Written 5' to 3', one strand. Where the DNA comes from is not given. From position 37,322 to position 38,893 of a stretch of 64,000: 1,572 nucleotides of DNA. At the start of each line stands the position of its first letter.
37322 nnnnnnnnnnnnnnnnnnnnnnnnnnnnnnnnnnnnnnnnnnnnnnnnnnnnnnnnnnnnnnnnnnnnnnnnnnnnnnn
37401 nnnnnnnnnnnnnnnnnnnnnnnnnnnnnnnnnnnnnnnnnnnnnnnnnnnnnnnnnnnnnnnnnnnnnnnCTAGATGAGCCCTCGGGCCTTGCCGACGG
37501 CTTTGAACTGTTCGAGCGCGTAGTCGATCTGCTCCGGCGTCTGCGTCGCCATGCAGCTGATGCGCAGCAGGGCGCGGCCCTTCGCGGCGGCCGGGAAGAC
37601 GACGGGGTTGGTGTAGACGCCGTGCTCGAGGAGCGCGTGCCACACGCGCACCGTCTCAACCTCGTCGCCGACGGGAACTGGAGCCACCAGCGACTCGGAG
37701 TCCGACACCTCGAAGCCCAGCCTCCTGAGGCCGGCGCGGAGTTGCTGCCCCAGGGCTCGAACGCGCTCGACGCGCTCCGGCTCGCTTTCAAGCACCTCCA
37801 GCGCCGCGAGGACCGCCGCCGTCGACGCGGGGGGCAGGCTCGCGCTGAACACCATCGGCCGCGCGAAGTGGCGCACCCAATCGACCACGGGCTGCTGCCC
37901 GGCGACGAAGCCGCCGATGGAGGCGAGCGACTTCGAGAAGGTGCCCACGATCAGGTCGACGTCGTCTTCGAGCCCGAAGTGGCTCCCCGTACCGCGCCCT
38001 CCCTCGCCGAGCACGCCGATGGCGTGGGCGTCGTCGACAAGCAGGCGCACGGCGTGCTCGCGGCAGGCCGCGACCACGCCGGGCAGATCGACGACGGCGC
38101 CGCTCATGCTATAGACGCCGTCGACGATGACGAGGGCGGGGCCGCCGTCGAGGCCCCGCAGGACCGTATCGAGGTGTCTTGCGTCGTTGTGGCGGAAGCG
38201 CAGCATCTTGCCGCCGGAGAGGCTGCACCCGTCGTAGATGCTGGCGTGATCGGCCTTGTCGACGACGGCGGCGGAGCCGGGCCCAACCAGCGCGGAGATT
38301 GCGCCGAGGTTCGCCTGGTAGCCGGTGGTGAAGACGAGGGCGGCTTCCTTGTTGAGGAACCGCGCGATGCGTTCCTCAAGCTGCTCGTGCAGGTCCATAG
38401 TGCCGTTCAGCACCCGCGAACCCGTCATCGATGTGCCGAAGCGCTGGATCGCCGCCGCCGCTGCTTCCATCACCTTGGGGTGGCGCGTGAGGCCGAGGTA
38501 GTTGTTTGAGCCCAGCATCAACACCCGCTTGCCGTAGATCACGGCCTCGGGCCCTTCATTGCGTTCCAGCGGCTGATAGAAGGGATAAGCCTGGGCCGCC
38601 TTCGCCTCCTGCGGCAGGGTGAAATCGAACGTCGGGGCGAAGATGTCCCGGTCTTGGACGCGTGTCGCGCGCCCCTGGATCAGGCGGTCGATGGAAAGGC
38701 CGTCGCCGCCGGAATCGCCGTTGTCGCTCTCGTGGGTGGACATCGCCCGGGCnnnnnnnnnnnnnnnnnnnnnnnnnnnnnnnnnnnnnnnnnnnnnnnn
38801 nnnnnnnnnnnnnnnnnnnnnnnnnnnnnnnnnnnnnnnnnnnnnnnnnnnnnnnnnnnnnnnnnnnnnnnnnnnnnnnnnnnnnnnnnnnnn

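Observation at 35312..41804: MFS / TPP-lyase-like / alpha-oxoamine synthase / GNAT-fold acyltransferase / SDR operon: possible bacterial ceramide-like lipid pathway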

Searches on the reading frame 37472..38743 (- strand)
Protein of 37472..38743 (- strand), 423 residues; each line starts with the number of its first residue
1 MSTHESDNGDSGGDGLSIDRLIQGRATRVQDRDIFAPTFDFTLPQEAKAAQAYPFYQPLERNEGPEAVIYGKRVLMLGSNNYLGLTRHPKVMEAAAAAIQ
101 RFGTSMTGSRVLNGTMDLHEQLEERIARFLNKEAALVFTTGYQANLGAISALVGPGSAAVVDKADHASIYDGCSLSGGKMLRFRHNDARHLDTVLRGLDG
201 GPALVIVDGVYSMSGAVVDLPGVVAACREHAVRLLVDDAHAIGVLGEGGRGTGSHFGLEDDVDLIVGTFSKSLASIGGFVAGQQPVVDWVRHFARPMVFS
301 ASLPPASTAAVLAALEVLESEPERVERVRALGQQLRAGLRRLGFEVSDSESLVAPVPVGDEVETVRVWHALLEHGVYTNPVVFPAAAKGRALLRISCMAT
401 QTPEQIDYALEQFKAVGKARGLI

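Call 3: search_protein_families(library=pfam, proteins=[window:37472-38743:-], max_evalue=0.01)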
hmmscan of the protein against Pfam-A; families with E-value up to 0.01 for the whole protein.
window:37472-38743:- (423 aa): 6 families
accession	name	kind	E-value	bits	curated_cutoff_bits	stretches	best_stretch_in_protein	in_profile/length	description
PF00155.27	Aminotran_1_2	-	1.7e-64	218.8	19.7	1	73-412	2-360/361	Aminotransferase class I and II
PF01212.27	Beta_elim_lyase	-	8.2e-08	32.3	27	1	103-345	19-271/288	Beta-eliminating lyase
PF00266.25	Aminotran_5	-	3.9e-07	29.8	21.5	1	111-243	37-181/371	Aminotransferase class-V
PF01053.26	Cys_Met_Meta_PP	-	3.9e-07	29.4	27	1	109-245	47-181/381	Cys/Met metabolism PLP-dependent enzyme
PF00202.27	Aminotran_3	-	1.9e-05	24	30.5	0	220-414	213-400/403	Aminotransferase class-III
PF01041.23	DegT_DnrJ_EryC1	-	0.0098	15.6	19.8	0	213-248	121-156/360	DegT/DnrJ/EryC1/StrS aminotransferase family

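Call 4: search_protein_families(library=ncbifam, proteins=[window:37472-38743:-], max_evalue=0.01)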
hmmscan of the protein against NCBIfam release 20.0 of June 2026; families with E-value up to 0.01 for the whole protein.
window:37472-38743:- (423 aa): 33 families (the best 25 are shown)
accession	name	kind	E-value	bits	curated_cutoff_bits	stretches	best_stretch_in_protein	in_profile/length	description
NF047600.1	SerpalmtaseCFB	equivalog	5.5e-134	446.7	640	1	40-417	11-389/395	serine palmitoyltransferase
NF047599.1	SerpalmtaseBetaP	equivalog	3e-123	411.4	500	1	49-419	19-392/394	serine palmitoyltransferase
TIGR00858.1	bioF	equivalog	3.7e-110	368.1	426.45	1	57-413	6-364/365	8-amino-7-oxononanoate synthase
TIGR01825.1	gly_Cac_T_rel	subfamily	1.5e-105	353.1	535.4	1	52-423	13-385/385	BioF/Kbl family PLP-dependent acyltransferase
NF005394.0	PRK06939.1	equivalog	7.4e-103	344.3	460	1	46-422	15-396/397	glycine C-acetyltransferase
NF047603.1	SerpalmtaseAlphaP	equivalog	7.8e-97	324.5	670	1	54-423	26-399/399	serine palmitoyltransferase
TIGR01822.1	2am3keto_CoA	equivalog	2e-84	283.8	493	1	68-423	34-393/393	glycine C-acetyltransferase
TIGR01821.1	5aminolev_synth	equivalog_domain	2.4e-72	244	338.55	1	49-418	16-395/402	5-aminolevulinate synthase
NF005526.0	PRK07179.1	equivalog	3.3e-67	226.8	428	1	62-416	40-395/407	alpha-hydroxyketone-type quorum-sensing autoinducer synthase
NF005697.0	PRK07505.1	subfamily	1.8e-41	142.1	342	1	65-415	41-397/405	hypothetical protein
NF004608.1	PRK05937.1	equivalog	6.4e-35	120.6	399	1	80-385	10-318/366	8-amino-7-oxononanoate synthase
NF005985.0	PRK08088.1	equivalog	9.4e-07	27.8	713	1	223-343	225-339/426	4-aminobutyrate--2-oxoglutarate transaminase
NF041364.1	GntC_guanitoxin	equivalog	1.1e-06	27.8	415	1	91-414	16-354/356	guanitoxin biosynthesis PLP-dependent (S)-gamma-hydroxy-L-arginine cyclodehydratase GntC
NF002877.0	PRK03317.1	equivalog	1.4e-06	27.3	409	1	202-379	166-338/374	histidinol-phosphate transaminase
NF005695.0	PRK07503.1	equivalog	6.1e-06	25.2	666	1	108-291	59-235/403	methionine gamma-lyase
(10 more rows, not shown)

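Call 10: search_solved_structures(query=window:37472-38743:-, max_evalue=1e-20)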
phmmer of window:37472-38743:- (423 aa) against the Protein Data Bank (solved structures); distinct sequences matched with E-value up to 1e-20: 50.
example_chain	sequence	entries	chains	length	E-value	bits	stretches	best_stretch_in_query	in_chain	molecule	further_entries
8guh_A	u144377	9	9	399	8.8e-106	357.5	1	40-417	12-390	Serine palmitoyltransferase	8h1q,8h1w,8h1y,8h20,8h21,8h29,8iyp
3a2b_A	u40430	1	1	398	8.8e-106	357.5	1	40-417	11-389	Serine palmitoyltransferase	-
2jgt_A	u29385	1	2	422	2.9e-87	296.5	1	39-423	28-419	SERINE PALMITOYLTRANSFERASE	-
2jg2_A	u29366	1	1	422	3.4e-87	296.3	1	39-423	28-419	SERINE PALMITOYLTRANSFERASE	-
2w8j_A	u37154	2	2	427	3.6e-87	296.3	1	39-423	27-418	SERINE PALMITOYLTRANSFERASE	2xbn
2w8t_A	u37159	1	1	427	4.6e-87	295.9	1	39-423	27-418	SERINE PALMITOYLTRANSFERASE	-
2w8v_A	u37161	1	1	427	6.2e-87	295.5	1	39-423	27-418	SERINE PALMITOYLTRANSFERASE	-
2w8u_A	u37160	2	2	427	6.8e-87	295.3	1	39-423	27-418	SERINE PALMITOYLTRANSFERASE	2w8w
4bmk_A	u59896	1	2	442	3.2e-86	293.1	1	39-423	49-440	SERINE PALMITOYLTRANSFERASE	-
2x8u_A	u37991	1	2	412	1.3e-84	287.8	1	65-423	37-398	SERINE PALMITOYLTRANSFERASE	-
8s1y_A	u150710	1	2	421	1.3e-79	271.3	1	56-423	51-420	8-amino-7-oxononanoate synthase/2-amino-3-ketobutyrate coenzyme A ligase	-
7poa_A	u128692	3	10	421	3.3e-79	270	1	56-423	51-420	8-amino-7-oxononanoate synthase/2-amino-3-ketobutyrate coenzyme A ligase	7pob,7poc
28eh_A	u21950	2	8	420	1.2e-71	245.1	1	49-417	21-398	Cysteate-C-fatty acyltransferase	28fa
7u7h_A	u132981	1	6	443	3.1e-71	243.8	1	48-417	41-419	7-keto-8-aminopelargonate synthetase-like enzyme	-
1fc4_A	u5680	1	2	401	1.8e-70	241.3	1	67-423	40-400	2-AMINO-3-KETOBUTYRATE CONENZYME A LIGASE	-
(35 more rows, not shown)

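Call 55: search_solved_structures(query=window:37472-38743:-, max_evalue=1e-80, show_alignments=5)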
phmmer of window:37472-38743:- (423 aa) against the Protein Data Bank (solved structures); distinct sequences matched with E-value up to 1e-80: 10.
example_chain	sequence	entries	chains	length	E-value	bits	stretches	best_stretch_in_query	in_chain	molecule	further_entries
8guh_A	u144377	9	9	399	8.8e-106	357.5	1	40-417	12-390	Serine palmitoyltransferase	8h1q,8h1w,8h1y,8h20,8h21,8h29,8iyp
3a2b_A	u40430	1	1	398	8.8e-106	357.5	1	40-417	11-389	Serine palmitoyltransferase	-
2jgt_A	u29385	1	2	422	2.9e-87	296.5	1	39-423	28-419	SERINE PALMITOYLTRANSFERASE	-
2jg2_A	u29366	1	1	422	3.4e-87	296.3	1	39-423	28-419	SERINE PALMITOYLTRANSFERASE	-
2w8j_A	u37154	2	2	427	3.6e-87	296.3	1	39-423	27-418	SERINE PALMITOYLTRANSFERASE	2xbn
2w8t_A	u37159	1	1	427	4.6e-87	295.9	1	39-423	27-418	SERINE PALMITOYLTRANSFERASE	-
2w8v_A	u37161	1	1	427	6.2e-87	295.5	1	39-423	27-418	SERINE PALMITOYLTRANSFERASE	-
2w8u_A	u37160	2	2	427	6.8e-87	295.3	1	39-423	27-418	SERINE PALMITOYLTRANSFERASE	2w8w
4bmk_A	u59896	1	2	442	3.2e-86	293.1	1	39-423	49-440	SERINE PALMITOYLTRANSFERASE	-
2x8u_A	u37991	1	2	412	1.3e-84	287.8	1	65-423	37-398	SERINE PALMITOYLTRANSFERASE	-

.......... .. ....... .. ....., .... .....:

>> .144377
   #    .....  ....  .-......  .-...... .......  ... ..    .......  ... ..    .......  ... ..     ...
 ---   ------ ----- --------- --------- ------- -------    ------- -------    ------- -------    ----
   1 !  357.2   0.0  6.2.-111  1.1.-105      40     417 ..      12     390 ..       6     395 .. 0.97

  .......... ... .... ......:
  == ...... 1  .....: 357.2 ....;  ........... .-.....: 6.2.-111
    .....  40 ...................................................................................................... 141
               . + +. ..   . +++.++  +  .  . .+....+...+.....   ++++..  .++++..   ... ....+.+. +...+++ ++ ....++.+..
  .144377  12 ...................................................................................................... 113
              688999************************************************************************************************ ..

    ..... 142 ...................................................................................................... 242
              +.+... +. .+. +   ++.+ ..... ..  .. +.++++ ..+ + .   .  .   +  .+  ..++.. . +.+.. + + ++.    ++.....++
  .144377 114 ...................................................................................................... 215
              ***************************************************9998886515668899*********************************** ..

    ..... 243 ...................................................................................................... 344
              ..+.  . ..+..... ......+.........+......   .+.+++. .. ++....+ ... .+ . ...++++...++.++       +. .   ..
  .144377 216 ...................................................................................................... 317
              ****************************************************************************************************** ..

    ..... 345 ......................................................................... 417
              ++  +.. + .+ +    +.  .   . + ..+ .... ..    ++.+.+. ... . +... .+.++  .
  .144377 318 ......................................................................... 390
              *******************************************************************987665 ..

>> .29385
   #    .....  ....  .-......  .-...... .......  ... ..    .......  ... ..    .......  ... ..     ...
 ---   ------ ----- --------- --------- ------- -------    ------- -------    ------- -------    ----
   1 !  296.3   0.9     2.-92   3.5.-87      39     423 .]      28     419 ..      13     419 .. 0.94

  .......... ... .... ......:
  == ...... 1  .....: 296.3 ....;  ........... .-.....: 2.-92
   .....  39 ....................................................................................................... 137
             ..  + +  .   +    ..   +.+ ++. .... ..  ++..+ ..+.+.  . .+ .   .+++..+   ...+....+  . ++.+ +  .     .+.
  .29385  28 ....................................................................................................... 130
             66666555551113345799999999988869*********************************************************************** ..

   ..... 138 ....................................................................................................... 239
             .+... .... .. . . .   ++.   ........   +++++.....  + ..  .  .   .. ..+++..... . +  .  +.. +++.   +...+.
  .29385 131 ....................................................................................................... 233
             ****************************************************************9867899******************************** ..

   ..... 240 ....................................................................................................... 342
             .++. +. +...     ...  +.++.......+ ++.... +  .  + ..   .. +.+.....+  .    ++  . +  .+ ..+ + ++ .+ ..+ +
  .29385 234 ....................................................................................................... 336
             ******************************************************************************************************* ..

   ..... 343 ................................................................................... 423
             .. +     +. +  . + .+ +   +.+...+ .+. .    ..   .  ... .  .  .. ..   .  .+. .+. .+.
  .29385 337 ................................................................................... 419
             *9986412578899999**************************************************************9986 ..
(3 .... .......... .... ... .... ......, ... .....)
